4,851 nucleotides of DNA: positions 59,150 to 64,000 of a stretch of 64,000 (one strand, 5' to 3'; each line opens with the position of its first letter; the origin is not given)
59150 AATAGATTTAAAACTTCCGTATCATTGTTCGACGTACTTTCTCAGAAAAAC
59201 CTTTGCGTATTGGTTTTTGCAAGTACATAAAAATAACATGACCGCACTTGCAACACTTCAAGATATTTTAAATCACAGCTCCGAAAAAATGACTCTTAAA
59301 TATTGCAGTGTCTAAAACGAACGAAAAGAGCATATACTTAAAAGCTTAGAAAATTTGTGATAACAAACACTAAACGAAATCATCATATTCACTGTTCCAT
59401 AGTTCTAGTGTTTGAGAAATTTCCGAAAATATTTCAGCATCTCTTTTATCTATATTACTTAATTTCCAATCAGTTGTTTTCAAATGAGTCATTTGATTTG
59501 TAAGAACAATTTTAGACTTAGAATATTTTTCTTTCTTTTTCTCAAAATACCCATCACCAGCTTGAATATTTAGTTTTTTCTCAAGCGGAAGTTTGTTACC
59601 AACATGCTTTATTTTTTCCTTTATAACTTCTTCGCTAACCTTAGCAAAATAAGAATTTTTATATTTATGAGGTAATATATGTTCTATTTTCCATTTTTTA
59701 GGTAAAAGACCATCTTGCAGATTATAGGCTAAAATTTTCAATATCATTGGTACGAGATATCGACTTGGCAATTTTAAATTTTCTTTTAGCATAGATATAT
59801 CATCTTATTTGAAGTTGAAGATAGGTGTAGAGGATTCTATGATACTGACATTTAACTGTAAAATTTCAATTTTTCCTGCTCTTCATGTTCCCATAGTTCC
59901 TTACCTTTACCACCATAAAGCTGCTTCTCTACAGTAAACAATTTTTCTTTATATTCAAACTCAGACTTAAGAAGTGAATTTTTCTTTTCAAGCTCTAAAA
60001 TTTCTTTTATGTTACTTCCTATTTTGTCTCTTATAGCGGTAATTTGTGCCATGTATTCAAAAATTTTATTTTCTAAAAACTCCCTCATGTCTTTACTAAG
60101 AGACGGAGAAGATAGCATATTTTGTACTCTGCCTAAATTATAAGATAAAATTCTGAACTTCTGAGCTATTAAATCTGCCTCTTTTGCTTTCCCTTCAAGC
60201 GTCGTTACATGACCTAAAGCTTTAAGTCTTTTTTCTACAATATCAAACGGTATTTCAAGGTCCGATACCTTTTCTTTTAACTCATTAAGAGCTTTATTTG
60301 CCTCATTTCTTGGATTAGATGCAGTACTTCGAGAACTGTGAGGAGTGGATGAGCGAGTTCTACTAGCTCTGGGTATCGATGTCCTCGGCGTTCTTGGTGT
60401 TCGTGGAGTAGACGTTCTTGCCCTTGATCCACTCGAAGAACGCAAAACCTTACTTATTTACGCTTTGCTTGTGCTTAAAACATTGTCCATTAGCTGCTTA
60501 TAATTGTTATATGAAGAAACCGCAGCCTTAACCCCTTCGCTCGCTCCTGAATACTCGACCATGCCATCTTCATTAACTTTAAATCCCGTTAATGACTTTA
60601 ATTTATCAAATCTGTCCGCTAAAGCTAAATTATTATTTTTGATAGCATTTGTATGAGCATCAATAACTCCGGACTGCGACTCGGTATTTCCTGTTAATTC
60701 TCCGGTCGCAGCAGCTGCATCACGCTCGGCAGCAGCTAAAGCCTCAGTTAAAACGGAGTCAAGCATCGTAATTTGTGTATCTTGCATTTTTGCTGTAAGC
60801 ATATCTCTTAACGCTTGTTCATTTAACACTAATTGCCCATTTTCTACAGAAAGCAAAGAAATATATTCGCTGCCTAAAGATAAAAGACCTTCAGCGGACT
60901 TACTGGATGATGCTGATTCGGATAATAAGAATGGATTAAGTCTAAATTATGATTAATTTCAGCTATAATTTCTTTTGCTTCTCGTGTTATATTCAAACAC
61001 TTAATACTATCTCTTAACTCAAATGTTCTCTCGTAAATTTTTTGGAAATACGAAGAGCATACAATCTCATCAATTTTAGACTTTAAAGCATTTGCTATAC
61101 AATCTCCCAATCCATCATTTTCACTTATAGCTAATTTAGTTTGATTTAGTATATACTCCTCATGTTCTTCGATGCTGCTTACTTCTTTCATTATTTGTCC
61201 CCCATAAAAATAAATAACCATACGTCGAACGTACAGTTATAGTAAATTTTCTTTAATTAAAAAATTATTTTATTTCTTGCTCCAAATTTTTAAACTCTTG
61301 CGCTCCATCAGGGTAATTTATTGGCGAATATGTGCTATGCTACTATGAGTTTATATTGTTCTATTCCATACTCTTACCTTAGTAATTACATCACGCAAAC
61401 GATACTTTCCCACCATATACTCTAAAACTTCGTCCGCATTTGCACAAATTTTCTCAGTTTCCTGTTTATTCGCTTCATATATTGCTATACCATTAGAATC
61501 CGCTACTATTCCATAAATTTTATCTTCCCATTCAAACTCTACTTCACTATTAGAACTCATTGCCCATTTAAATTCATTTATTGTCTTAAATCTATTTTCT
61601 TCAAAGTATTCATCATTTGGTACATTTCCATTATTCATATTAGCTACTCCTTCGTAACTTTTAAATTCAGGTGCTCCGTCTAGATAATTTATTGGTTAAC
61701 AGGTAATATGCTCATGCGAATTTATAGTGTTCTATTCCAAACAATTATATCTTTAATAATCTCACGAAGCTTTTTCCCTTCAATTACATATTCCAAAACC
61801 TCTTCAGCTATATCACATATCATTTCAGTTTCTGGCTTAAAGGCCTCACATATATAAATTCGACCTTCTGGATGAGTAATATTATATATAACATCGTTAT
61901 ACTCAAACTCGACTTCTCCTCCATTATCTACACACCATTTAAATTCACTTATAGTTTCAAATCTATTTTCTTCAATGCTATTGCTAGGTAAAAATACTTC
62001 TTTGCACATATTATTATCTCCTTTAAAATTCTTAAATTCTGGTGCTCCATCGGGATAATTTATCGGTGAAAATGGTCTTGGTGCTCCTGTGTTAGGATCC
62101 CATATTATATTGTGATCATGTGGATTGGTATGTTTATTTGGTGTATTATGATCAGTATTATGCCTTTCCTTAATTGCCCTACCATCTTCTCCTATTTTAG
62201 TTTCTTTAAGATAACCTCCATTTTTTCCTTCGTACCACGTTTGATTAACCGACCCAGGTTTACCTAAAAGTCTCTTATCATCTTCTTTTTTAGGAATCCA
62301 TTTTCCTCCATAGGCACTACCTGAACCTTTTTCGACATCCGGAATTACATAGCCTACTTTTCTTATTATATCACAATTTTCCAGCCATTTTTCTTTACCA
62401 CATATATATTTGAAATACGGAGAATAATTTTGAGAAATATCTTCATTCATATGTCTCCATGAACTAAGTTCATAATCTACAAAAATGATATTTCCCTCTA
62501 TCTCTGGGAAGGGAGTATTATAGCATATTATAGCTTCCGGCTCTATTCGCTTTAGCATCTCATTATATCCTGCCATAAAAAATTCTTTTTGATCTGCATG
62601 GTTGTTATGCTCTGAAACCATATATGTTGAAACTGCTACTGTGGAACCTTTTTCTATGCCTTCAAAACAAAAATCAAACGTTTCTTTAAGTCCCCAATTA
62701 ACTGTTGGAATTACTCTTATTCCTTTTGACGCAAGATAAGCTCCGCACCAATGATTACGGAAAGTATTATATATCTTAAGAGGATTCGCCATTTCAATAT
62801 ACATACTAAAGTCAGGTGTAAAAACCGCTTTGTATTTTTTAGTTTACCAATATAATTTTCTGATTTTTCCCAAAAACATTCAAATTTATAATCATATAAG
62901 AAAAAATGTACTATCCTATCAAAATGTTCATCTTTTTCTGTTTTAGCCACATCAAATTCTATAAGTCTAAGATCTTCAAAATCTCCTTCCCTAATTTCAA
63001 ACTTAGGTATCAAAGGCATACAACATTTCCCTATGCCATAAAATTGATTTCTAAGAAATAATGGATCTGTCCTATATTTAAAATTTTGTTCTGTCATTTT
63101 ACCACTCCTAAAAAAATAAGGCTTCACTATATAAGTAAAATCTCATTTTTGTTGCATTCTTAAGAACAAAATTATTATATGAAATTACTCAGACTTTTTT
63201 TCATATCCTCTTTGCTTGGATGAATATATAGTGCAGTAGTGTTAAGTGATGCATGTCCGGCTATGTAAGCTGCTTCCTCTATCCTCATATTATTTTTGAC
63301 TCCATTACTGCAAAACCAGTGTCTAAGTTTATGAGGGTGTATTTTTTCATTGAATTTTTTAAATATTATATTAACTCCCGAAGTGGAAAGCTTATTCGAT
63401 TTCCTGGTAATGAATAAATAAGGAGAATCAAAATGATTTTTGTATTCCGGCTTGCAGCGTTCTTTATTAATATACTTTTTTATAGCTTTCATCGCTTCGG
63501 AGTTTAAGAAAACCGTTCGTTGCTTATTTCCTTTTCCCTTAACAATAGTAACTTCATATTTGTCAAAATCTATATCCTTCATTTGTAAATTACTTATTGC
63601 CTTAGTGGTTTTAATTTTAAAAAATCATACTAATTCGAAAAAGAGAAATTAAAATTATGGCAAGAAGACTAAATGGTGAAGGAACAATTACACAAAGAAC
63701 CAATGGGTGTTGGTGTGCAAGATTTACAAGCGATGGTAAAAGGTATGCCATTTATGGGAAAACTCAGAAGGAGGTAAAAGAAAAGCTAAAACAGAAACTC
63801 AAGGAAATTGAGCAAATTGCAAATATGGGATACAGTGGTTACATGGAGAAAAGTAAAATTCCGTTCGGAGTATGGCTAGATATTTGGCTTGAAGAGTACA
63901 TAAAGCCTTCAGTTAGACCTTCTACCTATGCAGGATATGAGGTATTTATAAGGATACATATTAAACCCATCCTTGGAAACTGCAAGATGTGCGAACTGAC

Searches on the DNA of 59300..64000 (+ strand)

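Call 12: search_dna_similar(query=window:59300-64000:+, collection=phages, mode=near)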
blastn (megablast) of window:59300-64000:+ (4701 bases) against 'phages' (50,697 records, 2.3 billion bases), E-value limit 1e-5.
No match.

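Call 13: search_dna_similar(query=window:59300-64000:+, collection=plasmids, mode=near)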
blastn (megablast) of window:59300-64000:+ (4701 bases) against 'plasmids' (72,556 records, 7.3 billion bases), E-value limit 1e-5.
No match.

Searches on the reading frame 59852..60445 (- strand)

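Call 6: search_protein_families(library=pfam, proteins=[window:59852-60445:-], max_evalue=0.01)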
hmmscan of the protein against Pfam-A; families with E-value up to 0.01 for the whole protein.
window:59852-60445:- (197 aa): 2 families
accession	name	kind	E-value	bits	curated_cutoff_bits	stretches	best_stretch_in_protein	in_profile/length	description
PF05303.17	GSKIP_dom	-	0.0052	17.3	20.9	1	46-109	2-65/105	GSKIP domain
PF25541.1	TBCA_PH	-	0.0085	16.2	27.8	0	48-163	16-129/139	PH domain-containing proteins, TBCA domain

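Call 15: search_protein_families(library=ncbifam, proteins=[window:59852-60445:-], max_evalue=1)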
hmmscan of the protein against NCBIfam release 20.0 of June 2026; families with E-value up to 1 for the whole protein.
window:59852-60445:- (197 aa): 1 family
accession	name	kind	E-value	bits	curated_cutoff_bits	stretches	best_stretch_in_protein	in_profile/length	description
NF053524.1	thylo_ssl2009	equivalog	0.042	14.6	58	0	31-76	42-87/90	ssl2009 family thylakoid membrane protein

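Call 16: search_protein_families(library=phrogs, proteins=[window:59852-60445:-], max_evalue=0.1)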
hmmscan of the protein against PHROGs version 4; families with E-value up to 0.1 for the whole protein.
window:59852-60445:- (197 aa): 5 families
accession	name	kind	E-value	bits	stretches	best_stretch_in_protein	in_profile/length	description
phrog_14583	-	unknown function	0.0011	19.4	1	28-114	141-221/236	-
phrog_27948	-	unknown function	0.019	15.9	1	54-159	30-130/182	-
phrog_22791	-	unknown function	0.025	15.5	1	119-171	52-103/159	-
phrog_38802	-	unknown function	0.044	14.6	1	119-166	71-121/149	-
phrog_31402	-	unknown function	0.091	14.3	0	121-175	10-63/74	-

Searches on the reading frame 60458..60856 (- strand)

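Call 6: search_protein_families(library=pfam, proteins=[window:60458-60856:-], max_evalue=0.01)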
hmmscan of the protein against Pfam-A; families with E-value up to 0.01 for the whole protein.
window:60458-60856:- (132 aa): 1 family
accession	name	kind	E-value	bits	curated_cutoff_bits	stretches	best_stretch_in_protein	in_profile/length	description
PF17174.10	DUF5130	-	0.0057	17.4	27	1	24-129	28-131/136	Domain of unknown function (DUF5130)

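Call 15: search_protein_families(library=ncbifam, proteins=[window:60458-60856:-], max_evalue=1)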
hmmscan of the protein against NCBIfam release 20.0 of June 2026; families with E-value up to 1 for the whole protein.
window:60458-60856:- (132 aa): 1 family
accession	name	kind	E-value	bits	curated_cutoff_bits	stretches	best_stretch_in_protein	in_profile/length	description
NF033743.1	NlpC_inact_RipD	exception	0.0017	17.9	215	1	23-120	26-119/181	NlpC/P60 family peptidoglycan-binding protein RipD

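Call 16: search_protein_families(library=phrogs, proteins=[window:60458-60856:-], max_evalue=0.1)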
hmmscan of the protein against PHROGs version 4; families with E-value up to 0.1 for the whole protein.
window:60458-60856:- (132 aa): 3 families
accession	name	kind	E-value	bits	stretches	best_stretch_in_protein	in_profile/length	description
phrog_19918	-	unknown function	0.015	15.6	1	78-128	7-60/355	-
phrog_7158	-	unknown function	0.023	14.4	1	20-105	117-196/554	-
phrog_89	-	lysis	0.084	13.8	0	17-81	33-99/143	Rz-like spanin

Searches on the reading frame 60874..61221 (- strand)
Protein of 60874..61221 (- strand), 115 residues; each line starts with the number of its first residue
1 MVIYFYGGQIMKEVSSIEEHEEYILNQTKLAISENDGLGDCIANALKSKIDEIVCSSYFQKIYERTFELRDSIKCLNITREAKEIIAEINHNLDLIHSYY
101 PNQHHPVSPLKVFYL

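Call 6: search_protein_families(library=pfam, proteins=[window:60874-61221:-], max_evalue=0.01)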
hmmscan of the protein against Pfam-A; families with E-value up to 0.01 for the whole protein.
window:60874-61221:- (115 aa): 0 families

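Call 15: search_protein_families(library=ncbifam, proteins=[window:60874-61221:-], max_evalue=1)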
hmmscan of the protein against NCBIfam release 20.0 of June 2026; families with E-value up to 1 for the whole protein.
window:60874-61221:- (115 aa): 0 families

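Call 16: search_protein_families(library=phrogs, proteins=[window:60874-61221:-], max_evalue=0.1)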
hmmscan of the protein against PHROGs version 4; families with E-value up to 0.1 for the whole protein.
window:60874-61221:- (115 aa): 5 families
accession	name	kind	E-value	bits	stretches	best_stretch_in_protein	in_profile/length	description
phrog_11057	-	unknown function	0.00053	21.2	1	15-107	4-91/140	-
phrog_19892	-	unknown function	0.0016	19.6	1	16-77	4-66/139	-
phrog_6238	-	unknown function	0.022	16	1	76-107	61-92/102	-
phrog_16108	-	tail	0.068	14.3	0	14-71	15-69/158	tail length tape measure protein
phrog_7299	-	head and packaging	0.096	13.6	0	22-84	18-79/165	virion structural protein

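Call 49: search_protein_families(library=pfam, proteins=[window:60874-61221:-], max_evalue=1)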
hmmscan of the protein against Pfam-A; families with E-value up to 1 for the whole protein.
window:60874-61221:- (115 aa): 0 families

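Call 62: find_encoding_contigs(protein=window:60874-61191:-, flank=6000, max_places=6)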
Protein window:60874-61191:- (105 aa): no gene with exactly this product is on record in the collection.

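Call 64: search_dna_similar(query=window:60874-61191:-, collection=phages, mode=protein, max_evalue=0.01)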
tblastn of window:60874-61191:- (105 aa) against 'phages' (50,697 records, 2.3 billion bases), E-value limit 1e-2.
No match.

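Call 73: search_protein_families(library=padloc, proteins=[window:60874-61221:-], max_evalue=0.1)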
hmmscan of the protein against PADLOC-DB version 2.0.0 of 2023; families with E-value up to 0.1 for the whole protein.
window:60874-61221:- (115 aa): 0 families

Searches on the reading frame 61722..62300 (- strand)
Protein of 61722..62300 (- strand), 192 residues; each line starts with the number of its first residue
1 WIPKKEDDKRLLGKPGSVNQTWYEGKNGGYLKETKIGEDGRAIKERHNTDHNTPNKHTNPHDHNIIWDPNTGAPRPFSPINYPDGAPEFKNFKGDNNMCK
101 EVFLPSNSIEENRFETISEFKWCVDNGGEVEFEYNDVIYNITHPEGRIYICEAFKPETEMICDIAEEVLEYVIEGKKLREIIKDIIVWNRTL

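Call 65: search_dna_similar(query=window:61722-62300:-, collection=phages, mode=protein, max_evalue=0.001, max_rows=30)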
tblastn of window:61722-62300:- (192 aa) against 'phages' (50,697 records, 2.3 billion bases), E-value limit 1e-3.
No match.
